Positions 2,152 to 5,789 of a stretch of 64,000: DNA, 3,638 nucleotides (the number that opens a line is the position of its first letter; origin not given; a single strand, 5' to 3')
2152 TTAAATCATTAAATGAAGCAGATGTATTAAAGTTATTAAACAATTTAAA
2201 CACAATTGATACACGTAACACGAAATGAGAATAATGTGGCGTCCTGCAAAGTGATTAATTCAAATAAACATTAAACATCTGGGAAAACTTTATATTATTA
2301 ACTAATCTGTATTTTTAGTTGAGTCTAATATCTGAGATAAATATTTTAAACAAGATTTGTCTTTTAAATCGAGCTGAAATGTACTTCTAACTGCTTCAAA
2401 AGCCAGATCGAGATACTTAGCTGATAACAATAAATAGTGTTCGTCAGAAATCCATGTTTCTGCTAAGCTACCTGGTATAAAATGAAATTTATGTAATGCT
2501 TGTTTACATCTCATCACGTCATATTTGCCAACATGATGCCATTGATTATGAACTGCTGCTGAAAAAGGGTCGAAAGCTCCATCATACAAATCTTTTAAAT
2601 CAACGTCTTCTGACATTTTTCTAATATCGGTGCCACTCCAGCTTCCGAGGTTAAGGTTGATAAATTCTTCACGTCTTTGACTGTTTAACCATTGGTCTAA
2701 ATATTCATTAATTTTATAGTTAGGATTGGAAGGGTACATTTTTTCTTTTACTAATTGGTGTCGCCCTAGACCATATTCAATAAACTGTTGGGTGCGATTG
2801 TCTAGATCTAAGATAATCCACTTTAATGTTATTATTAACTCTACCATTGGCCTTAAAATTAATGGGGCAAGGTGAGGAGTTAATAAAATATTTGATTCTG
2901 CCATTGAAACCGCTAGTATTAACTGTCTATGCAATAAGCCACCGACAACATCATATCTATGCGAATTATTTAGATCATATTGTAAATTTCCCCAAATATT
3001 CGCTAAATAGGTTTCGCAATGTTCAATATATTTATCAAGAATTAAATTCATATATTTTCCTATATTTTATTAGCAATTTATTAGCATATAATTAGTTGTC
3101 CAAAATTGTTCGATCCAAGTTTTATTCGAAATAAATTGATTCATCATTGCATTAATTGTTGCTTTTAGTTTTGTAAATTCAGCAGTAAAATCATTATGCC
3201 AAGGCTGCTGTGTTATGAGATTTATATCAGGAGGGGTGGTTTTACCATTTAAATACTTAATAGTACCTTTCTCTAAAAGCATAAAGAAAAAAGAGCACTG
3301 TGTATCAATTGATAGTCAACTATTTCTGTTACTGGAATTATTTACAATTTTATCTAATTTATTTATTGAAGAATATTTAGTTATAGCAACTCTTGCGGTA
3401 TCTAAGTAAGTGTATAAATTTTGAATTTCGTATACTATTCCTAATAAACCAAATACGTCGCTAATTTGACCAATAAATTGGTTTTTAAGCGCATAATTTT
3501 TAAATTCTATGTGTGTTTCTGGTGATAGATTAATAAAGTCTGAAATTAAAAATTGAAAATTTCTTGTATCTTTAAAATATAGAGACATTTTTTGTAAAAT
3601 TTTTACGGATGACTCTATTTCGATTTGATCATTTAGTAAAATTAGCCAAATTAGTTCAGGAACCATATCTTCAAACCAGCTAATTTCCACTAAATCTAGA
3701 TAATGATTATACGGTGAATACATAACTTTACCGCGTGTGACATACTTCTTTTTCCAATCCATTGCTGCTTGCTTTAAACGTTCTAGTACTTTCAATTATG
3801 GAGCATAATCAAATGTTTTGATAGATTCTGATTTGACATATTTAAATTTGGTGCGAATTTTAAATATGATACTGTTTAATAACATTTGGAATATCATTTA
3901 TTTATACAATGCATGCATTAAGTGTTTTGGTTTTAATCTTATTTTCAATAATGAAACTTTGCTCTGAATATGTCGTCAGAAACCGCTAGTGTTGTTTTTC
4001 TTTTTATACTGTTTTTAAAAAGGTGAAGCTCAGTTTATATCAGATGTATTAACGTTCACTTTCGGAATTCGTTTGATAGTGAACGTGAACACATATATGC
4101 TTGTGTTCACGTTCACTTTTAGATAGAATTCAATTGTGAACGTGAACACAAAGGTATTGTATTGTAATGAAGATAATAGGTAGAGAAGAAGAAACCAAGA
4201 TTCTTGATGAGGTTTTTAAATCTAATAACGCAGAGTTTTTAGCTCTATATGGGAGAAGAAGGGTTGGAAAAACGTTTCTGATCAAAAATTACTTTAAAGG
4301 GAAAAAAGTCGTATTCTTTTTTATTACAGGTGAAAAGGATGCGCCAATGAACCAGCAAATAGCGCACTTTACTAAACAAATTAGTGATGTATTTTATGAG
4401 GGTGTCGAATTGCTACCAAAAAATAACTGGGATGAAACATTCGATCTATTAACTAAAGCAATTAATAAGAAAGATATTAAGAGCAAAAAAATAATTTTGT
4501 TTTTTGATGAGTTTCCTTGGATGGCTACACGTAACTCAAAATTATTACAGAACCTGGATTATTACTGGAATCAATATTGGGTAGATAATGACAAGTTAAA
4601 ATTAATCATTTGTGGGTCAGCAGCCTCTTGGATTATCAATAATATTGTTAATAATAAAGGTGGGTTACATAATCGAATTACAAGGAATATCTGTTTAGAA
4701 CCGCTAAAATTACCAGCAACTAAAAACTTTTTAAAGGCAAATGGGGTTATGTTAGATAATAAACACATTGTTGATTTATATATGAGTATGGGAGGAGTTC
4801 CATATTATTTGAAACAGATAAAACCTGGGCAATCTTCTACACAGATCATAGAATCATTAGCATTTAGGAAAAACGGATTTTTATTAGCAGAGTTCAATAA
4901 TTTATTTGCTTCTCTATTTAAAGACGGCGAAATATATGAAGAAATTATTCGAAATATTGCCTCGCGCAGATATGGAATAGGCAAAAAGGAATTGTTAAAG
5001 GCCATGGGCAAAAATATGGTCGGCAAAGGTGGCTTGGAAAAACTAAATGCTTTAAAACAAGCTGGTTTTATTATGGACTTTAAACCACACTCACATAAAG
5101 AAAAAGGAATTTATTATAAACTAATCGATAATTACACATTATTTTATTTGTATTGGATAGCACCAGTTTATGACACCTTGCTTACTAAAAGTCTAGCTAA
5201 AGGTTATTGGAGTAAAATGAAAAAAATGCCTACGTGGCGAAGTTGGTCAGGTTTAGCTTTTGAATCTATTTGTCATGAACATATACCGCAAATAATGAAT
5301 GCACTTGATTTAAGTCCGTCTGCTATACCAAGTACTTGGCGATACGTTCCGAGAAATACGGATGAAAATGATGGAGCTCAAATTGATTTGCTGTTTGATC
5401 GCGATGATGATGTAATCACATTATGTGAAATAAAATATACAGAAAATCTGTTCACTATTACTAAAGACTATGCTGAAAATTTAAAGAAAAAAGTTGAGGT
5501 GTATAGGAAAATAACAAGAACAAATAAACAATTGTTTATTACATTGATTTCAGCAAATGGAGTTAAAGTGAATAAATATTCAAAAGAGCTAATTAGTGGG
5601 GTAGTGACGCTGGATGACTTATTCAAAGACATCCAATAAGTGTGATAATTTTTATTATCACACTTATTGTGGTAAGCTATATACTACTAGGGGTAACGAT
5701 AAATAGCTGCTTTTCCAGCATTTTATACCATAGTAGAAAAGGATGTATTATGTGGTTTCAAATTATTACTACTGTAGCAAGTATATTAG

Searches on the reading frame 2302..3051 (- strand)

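Call 44: search_protein_families(library=pfam, proteins=[window:2302-3051:-], max_evalue=0.001)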
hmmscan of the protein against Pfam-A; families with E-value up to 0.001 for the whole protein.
window:2302-3051:- (249 aa): 1 family
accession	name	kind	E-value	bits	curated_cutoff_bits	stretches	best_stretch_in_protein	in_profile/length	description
PF18928.5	DUF5677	-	4.7e-16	59.7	27.1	1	60-177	28-158/166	Family of unknown function (DUF5677)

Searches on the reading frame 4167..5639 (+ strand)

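Call 44: search_protein_families(library=pfam, proteins=[window:4167-5639:+], max_evalue=0.001)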
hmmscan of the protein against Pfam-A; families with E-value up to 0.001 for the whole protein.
window:4167-5639:+ (490 aa): 5 families
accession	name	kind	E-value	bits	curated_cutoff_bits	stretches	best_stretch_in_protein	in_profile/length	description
PF01637.24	ATPase_2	-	4.8e-19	69.5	33.2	1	6-217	4-224/225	ATPase domain predominantly from Archaea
PF13173.12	AAA_14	-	2.1e-06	28.2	27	1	23-162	3-109/129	AAA domain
PF22558.3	REase-ARP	-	6.4e-06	26.4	27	1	374-468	109-185/270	Restriction Endonuclease associating with ARP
PF13191.12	AAA_16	-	2.5e-05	25.3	32.6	1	3-130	2-155/167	AAA ATPase domain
PF13401.12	AAA_22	-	3.4e-05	24.6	27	1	21-151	4-123/130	AAA domain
